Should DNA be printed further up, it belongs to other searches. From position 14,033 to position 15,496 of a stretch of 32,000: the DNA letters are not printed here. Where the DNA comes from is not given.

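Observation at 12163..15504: Tandem two-copy cassette of an unassignable ~380-aa family with patchwise near-identical DNA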

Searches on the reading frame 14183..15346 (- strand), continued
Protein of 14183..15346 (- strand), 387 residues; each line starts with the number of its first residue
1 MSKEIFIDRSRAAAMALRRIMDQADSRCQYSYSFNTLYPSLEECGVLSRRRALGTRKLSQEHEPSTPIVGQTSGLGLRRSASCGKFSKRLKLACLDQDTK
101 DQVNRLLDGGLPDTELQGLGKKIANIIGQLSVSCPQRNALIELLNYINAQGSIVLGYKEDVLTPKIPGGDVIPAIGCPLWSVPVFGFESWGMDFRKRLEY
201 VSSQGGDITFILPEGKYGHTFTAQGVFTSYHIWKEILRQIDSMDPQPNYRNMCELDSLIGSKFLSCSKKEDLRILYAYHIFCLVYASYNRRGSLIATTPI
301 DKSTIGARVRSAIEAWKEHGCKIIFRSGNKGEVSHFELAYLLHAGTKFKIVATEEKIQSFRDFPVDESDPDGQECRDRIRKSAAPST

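Call 29: fold_search(model_id=the predicted structure, library=pdb)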
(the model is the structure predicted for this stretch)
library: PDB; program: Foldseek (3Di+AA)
matches with E <= 10: 92; with E <= 0.001: 0
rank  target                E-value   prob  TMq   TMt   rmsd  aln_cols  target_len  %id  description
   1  5es2_A                4.4e-01  0.06  0.13  0.13  18.2       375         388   13  The crystal structure of a functionally uncharacterized protein LPG0634 from Legionella pneumophila subsp. pneumophila (released 2015-12-16)
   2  5fia_B                1.2e+00  0.04  0.15  0.14  20.1       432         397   12  Structure of the effector protein LpiR1 (Lpg0634) from Legionella pneumophila (released 2016-01-27)
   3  9oli_A                1.2e+00  0.03  0.11  0.10  22.6       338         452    9  Crystal structure of the melibiose-bound melibiose transporter (released 2026-02-04)
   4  3tf5_A                1.4e+00  0.03  0.10  0.09  19.6       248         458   15  Structure of UDP-glucose dehydrogenase V132 deletion (released 2011-10-12)
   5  8d3l_B                1.6e+00  0.03  0.11  0.11  17.9       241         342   14  Type I-C Cas4-Cas1-Cas2 complex bound to a PAM/PAM prespacer (released 2022-11-02)
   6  7s0z_A                1.7e+00  0.03  0.11  0.08  22.2       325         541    9  Structures of TcdB in complex with R-Ras (released 2021-09-08)
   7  2o9x                  1.8e+00  0.06  0.10  0.19  14.3       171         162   15  Crystal Structure Of A Putative Redox Enzyme Maturation Protein From Archaeoglobus Fulgidus (released 2007-01-16)
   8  5es2_B                2.2e+00  0.03  0.14  0.14  20.0       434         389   13  The crystal structure of a functionally uncharacterized protein LPG0634 from Legionella pneumophila subsp. pneumophila (released 2015-12-16)
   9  5tjh_F                2.3e+00  0.02  0.09  0.08  16.7       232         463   15  hUGDH A136M Substitution (released 2016-11-02)
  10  4x82_A                2.4e+00  0.02  0.08  0.12  16.6       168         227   14  Crystal Structure of the Extracellular Domain of ZIP4 (released 2016-06-15)
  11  3qsg                  2.7e+00  0.07  0.13  0.16  15.5       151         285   11  Crystal structure of NAD-binding phosphogluconate dehydrogenase-like protein from Alicyclobacillus acidocaldarius (released 2011-04-13)
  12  1fyh_A                2.7e+00  0.04  0.09  0.13  14.7       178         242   11  1:1 COMPLEX BETWEEN AN INTERFERON GAMMA SINGLE-CHAIN VARIANT AND ITS RECEPTOR (released 2000-10-11)
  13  8w1q_A                2.7e+00  0.02  0.12  0.13  19.9       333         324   13  Aerobic crystal structure of iron-bound FlcD from Pseudomonas aeruginosa (released 2024-07-31)
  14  5xsd_B                2.7e+00  0.02  0.08  0.10  17.5       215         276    9  XylFII-LytSN complex mutant - D103A (released 2017-08-02)
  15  2z0q                  2.8e+00  0.02  0.09  0.10  16.4       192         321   10  Crystal structure of DH-PH domain of RhoGEF3(Xpln) (released 2008-05-13)
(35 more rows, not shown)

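Call 30: find_homologous_proteins(query=A2, max_evalue=0.001)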
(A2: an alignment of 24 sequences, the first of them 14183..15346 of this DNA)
Query A2 (24 sequences) (387 aa, profile of the alignment): 16 proteins with E <= 0.001 among 7236 candidates.
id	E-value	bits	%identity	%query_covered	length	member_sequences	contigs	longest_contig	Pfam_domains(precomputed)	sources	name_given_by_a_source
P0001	3.5e-95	337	100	100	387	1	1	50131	-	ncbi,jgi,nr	ncbi:MAG: hypothetical protein LBS22_01870 [Puniceicoccales bacterium]|jgi:hypothetical protein|nr:h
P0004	6.8e-94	333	53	99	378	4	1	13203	-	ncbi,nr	ncbi:MAG: hypothetical protein LBJ75_02105 [Puniceicoccales bacterium]|nr:hypothetical protein [Puni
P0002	8.1e-94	333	78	100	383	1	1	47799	-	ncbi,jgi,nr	ncbi:MAG: hypothetical protein LBE98_01905 [Puniceicoccales bacterium]|jgi:hypothetical protein|nr:h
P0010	1.2e-93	332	52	100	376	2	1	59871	-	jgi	jgi:hypothetical protein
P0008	2.4e-92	328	51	99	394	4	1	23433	-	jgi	jgi:hypothetical protein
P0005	1.3e-90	322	51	100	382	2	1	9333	-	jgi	jgi:hypothetical protein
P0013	2.9e-89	318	47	98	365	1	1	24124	-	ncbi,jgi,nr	ncbi:MAG: hypothetical protein LBD34_03385 [Puniceicoccales bacterium]|jgi:hypothetical protein|nr:h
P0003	2.5e-87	311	67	74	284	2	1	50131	-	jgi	jgi:hypothetical protein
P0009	2.8e-86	308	47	100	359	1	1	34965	-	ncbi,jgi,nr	ncbi:MAG: hypothetical protein LBB17_02810 [Puniceicoccales bacterium]|jgi:hypothetical protein|nr:h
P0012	1.9e-84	302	55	82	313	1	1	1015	-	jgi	jgi:hypothetical protein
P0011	3.8e-83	298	54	88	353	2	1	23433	-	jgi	jgi:hypothetical protein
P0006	9.3e-80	286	61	73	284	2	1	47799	-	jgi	jgi:hypothetical protein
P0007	3.4e-79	285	60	72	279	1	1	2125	-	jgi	jgi:hypothetical protein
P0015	2.2e-72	262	57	65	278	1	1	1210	-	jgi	jgi:hypothetical protein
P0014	2.4e-71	259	57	73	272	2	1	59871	-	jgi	jgi:hypothetical protein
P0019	2.7e-59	219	36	18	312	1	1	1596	-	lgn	-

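Call 31: list_cluster_members(proteins=[P0018, P0020, P0021, P0022, P0025, P0027, P0030, P0033, P0034, P0016])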
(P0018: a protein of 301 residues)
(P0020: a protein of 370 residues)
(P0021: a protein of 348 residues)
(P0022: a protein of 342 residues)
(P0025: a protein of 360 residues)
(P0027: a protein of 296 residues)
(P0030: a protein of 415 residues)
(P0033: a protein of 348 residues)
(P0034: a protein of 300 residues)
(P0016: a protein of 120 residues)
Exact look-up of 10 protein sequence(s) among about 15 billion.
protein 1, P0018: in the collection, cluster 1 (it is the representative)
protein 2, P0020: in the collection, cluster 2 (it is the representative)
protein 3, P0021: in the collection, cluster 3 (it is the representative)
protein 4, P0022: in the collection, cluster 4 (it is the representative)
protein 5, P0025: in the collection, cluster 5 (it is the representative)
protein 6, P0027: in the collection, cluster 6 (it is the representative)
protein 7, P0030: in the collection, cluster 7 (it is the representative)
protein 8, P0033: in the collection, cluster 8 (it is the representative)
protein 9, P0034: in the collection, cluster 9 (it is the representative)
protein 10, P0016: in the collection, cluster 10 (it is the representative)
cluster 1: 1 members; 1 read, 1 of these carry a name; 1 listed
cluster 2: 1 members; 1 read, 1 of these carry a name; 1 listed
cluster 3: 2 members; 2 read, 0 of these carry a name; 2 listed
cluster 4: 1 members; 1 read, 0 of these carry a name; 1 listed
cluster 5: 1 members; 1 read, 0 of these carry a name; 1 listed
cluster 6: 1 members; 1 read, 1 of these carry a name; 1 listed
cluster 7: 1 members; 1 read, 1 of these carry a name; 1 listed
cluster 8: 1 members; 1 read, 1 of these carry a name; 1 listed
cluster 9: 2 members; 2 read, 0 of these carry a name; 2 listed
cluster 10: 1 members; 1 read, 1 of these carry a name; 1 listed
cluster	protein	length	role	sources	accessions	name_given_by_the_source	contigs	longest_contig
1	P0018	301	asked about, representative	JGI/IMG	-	hypothetical protein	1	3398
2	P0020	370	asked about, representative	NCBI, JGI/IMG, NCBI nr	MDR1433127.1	MAG: hypothetical protein LBI61_02175 [Puniceicoccales bacterium] | hypothetical protein | hypothetical protein [Puniceicoccales bacterium]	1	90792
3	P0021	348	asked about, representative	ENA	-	-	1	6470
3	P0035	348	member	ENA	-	-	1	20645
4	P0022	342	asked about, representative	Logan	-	-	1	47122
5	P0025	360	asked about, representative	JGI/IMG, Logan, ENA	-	-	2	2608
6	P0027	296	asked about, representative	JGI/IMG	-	hypothetical protein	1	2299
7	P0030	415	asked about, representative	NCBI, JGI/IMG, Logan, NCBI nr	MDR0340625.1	MAG: hypothetical protein LBH53_03670 [Puniceicoccales bacterium] | hypothetical protein | hypothetical protein [Puniceicoccales bacterium]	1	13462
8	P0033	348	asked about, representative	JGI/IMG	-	hypothetical protein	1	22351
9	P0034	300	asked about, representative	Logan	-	-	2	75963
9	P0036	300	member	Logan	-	-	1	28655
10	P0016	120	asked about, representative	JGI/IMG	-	hypothetical protein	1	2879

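Call 32: find_encoding_contigs(protein=P0020, flank=6000, max_places=2)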
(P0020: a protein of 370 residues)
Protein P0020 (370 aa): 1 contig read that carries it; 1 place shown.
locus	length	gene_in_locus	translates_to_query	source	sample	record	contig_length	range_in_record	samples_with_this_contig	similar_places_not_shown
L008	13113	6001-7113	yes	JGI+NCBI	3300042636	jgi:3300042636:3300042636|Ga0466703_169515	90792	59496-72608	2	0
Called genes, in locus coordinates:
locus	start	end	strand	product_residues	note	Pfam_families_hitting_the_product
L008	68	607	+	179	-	PF00293:NUDIX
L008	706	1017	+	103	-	-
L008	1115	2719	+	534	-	PF00133:tRNA-synt_1, PF01921:tRNA-synt_1f (faint), PF01406:tRNA-synt_1e (weak), PF09334:tRNA-synt_1g, PF00133:tRNA-synt_1, PF01406:tRNA-synt_1e (weak), PF19303:Anticodon_3 (weak), PF08264:Anticodon_1 (weak)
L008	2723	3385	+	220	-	PF04028:DUF374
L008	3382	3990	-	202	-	PF03886:ABC_trans_aux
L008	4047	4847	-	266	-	PF02470:MlaD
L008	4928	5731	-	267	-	PF08478:POTRA_1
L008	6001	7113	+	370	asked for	-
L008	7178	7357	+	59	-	-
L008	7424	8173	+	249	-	PF00106:adh_short, PF08659:KR, PF13561:adh_short_C2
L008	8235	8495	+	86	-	PF00550:PP-binding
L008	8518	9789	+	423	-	PF00109:ketoacyl-synt, PF02801:Ketoacyl-synt_C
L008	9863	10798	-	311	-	PF11858:DUF3378 (weak), PF01351:RNase_HII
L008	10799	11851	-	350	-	PF13365:Trypsin_2, PF13180:PDZ_2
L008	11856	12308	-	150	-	-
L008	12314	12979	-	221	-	PF07638:Sigma70_ECF, PF04542:Sigma70_r2, PF08281:Sigma70_r4_2, PF04545:Sigma70_r4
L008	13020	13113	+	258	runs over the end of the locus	PF00535:Glycos_transf_2, PF13641:Glyco_tranf_2_3 (weak)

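Call 33: find_encoding_contigs(protein=P0022, flank=6000, max_places=2)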
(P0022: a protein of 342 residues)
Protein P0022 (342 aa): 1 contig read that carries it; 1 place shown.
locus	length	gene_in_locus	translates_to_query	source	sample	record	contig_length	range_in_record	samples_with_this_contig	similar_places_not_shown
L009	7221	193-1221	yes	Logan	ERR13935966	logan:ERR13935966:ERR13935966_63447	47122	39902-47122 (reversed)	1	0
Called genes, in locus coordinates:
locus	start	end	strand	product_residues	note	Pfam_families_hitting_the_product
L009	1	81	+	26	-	?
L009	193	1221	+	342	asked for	-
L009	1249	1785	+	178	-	-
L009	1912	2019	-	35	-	-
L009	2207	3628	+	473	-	PF02321:OEP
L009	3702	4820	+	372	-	PF25917:BSH_RND, PF25876:HH_MFP_RND, PF25944:Beta-barrel_RND, PF25967:RND-MFP_C, PF25975:CzcB_C (weak), PF25989:YknX_C (weak)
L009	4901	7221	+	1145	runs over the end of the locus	PF00873:ACR_tran, PF02355:SecD_SecF_C (faint), PF03176:MMPL (faint)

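Call 46: search_solved_structures(query=A2, max_evalue=10)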
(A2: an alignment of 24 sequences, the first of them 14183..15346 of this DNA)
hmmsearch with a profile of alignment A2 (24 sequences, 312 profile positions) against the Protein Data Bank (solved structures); distinct sequences matched with E-value up to 10: 8.
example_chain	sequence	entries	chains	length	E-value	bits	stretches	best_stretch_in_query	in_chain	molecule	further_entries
6egc_A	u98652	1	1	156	0.00013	24.8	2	61-113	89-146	SC_2L4HC2_23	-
5j0k_A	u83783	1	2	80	0.014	18.1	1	60-113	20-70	designed protein 2L4HC2_23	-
9ugr_A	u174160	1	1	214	0.14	14.8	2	48-118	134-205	Syn-F4-Link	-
8a3k_UNK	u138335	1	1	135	0.25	14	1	24-102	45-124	sc-apCC-4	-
8snb_3J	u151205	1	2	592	0.43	13.2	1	227-287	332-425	EF-hand domain-containing protein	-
8h7c_A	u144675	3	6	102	0.92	12.1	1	47-121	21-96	De novo ferric enterobactin esterase Syn-F4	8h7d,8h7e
6b87_A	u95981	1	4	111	1.2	11.7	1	64-101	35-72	TMHC2_E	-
2zqm_A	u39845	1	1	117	5.5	9.6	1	14-101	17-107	Prefoldin beta subunit 1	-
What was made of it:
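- Tried and rejected: Compositional (call 46).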

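Call 63: find_related_loci(query=A1, collection=genome_contigs, flank=6000)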
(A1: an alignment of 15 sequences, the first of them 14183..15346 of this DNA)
Query A1 (387 aa) in genome_contigs; peptide patterns used: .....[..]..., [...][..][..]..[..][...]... (x = any residue, [..] = any of these).
17 stretches matched a pattern; 7 encode a relative of the query (tblastn E <= 1e-3); 7 distinct loci.
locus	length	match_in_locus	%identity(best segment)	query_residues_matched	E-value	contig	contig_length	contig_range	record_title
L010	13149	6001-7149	78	1-387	0e+0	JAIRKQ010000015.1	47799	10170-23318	MAG: Puniceicoccales bacterium isolate Cc175_bin120 k119_529140, whole genome shotgun sequence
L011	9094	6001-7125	53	1-384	4e-121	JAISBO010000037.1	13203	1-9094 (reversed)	MAG: Puniceicoccales bacterium isolate Gx481_bin23 k119_3547869, whole genome shotgun sequence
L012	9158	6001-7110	51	1-387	8e-113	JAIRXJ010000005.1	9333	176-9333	MAG: Puniceicoccales bacterium isolate Gsp477_bin153 k119_6502937, whole genome shotgun sequence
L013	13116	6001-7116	52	1-387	2e-108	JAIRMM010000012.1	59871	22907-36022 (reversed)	MAG: Puniceicoccales bacterium isolate Cd354_bin103 k119_1865003, whole genome shotgun sequence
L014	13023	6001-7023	47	1-386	2e-106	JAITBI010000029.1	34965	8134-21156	MAG: Puniceicoccales bacterium isolate Ncb351_bin8 k119_702754, whole genome shotgun sequence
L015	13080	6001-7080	47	1-379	2e-100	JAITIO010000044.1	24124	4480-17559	MAG: Puniceicoccales bacterium isolate Pcl387_bin12 k119_2155412, whole genome shotgun sequence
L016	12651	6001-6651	22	140-342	3e-7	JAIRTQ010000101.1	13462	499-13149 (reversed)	MAG: Puniceicoccales bacterium isolate Ct408_bin89 k119_5193345, whole genome shotgun sequence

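Call 71: search_protein_families(library=padloc, proteins=[window:14183-15346:-, P0020, P0022, P0021, P0030], max_evalue=0.1)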
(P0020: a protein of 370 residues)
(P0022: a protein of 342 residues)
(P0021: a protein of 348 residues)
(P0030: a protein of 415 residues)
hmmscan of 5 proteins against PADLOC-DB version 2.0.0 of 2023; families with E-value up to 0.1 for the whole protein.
window:14183-15346:- (387 aa): 0 families

P0020 (370 aa): 0 families

P0022 (342 aa): 0 families

P0021 (348 aa): 0 families

P0030 (415 aa): 0 families

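Call 72: search_protein_families(library=phrogs, proteins=[window:14183-15346:-, P0020, P0022, P0021, P0030], max_evalue=0.1)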
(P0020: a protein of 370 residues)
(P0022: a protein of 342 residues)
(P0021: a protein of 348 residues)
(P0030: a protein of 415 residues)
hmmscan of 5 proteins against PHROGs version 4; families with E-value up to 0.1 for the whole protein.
window:14183-15346:- (387 aa): 1 family
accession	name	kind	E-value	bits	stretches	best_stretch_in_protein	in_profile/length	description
phrog_13267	-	unknown function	0.033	15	1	65-83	20-38/51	-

P0020 (370 aa): 0 families

P0022 (342 aa): 1 family
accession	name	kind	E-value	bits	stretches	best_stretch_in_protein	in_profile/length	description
phrog_16952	-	DNA, RNA and nucleotide metabolism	0.029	15.7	0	8-62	17-70/113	RNA polymerase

P0021 (348 aa): 0 families

P0030 (415 aa): 1 family
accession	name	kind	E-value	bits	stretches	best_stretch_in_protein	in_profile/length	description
phrog_35395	-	unknown function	0.049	14.5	0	229-244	15-30/35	-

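Call 76: find_encoding_contigs(protein=P0034, flank=5000, max_places=2)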
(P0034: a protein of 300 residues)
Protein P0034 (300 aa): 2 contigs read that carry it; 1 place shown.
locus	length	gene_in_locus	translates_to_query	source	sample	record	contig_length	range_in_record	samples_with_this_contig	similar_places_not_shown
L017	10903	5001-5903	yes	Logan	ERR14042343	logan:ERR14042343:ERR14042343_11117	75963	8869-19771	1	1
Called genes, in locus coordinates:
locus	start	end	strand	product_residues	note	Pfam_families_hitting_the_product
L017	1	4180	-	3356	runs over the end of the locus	PF12340:DUF3638 (weak)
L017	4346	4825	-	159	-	-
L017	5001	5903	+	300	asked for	-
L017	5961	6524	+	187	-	-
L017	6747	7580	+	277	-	PF01261:AP_endonuc_2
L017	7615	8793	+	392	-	PF07690:MFS_1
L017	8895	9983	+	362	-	PF00817:IMS, PF11798:IMS_HHH, PF21999:IMS_HHH_1 (weak), PF11799:IMS_C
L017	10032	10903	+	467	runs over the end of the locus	PF02689:Herpes_Helicase (faint), PF13604:AAA_30, PF05970:PIF1, PF13191:AAA_16 (weak), PF13245:AAA_19, PF13401:AAA_22, PF13538:UvrD_C_2 (weak)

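Call 78: search_protein_families(library=pfam, proteins=[L016:6872-7327:+, L009:1249-1785:+, L017:5961-6524:+, L017:4346-4825:-, L016:3775-5409:+, P0034, P0033, P0027, P0032], max_evalue=0.1)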
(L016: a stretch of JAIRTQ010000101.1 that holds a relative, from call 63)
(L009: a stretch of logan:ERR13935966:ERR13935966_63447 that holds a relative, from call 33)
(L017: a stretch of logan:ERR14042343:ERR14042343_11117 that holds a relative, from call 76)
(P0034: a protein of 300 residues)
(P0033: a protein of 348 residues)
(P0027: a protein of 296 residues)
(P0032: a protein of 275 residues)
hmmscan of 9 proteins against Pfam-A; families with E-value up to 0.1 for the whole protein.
L016:6872-7327:+ (151 aa): 0 families

L009:1249-1785:+ (178 aa): 0 families

L017:5961-6524:+ (187 aa): 0 families

L017:4346-4825:- (159 aa): 1 family
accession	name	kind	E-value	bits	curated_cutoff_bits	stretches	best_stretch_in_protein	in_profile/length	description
PF16055.10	DUF4798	-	0.026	14.9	27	1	100-142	17-60/100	Domain of unknown function (DUF4798)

L016:3775-5409:+ (544 aa): 0 families

P0034 (300 aa): 0 families

P0033 (348 aa): 0 families

P0027 (296 aa): 0 families

P0032 (275 aa): 1 family
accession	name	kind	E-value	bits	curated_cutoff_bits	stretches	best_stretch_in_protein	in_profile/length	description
PF03397.20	Rhabdo_matrix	-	0.064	13.3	27.7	0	173-242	17-82/168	Rhabdovirus matrix protein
